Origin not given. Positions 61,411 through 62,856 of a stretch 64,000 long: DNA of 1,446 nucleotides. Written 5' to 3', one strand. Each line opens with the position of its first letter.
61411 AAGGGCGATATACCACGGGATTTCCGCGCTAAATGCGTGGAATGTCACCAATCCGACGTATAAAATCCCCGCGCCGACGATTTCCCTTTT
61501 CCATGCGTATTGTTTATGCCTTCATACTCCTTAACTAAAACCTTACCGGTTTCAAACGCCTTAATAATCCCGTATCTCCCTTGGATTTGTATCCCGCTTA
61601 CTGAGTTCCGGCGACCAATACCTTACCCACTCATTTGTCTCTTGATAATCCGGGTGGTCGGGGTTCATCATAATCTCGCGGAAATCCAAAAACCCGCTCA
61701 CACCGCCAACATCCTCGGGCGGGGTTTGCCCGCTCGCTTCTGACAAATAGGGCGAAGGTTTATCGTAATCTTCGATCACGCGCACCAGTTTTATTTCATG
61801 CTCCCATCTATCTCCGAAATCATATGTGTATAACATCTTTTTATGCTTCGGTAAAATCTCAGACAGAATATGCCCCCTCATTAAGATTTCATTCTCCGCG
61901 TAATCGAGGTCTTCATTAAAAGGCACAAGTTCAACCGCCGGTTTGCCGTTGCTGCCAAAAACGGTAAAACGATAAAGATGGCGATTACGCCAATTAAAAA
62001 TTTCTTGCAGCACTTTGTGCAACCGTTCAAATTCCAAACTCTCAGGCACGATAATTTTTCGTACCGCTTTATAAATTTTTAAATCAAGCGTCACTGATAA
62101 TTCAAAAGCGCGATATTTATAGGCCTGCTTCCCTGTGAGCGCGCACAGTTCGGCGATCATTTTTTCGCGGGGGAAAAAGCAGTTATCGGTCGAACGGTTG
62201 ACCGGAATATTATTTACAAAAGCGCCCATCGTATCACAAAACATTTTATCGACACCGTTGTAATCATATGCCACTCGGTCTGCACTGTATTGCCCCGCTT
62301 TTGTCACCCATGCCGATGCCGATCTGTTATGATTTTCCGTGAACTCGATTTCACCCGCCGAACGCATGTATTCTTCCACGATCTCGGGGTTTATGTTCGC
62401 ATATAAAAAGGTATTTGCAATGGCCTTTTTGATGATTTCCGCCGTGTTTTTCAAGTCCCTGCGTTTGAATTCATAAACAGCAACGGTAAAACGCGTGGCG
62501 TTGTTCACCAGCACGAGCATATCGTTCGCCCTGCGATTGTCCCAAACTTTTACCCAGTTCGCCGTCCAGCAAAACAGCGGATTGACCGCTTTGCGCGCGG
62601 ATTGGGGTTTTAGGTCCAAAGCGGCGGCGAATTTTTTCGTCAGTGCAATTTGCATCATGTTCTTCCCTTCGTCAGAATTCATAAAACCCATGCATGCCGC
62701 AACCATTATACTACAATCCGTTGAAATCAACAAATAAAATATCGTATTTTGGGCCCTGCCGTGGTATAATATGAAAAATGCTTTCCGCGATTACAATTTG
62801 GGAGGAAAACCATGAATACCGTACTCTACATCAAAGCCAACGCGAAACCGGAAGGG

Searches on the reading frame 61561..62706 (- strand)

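Call 80: search_protein_families(library=pfam, proteins=[window:61561-62706:-], max_evalue=0.001)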
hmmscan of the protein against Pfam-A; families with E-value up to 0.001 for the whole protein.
window:61561-62706:- (381 aa): 2 families
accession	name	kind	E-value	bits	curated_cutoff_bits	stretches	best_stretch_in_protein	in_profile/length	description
PF07929.16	PRiA4_ORF3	-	2.6e-43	148.2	26.6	1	200-367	2-167/173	Plasmid pRiA4b ORF-3-like protein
PF22016.2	DUF6933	-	2.8e-29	102.4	27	1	19-181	1-156/157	Domain of unknown function (DUF6933)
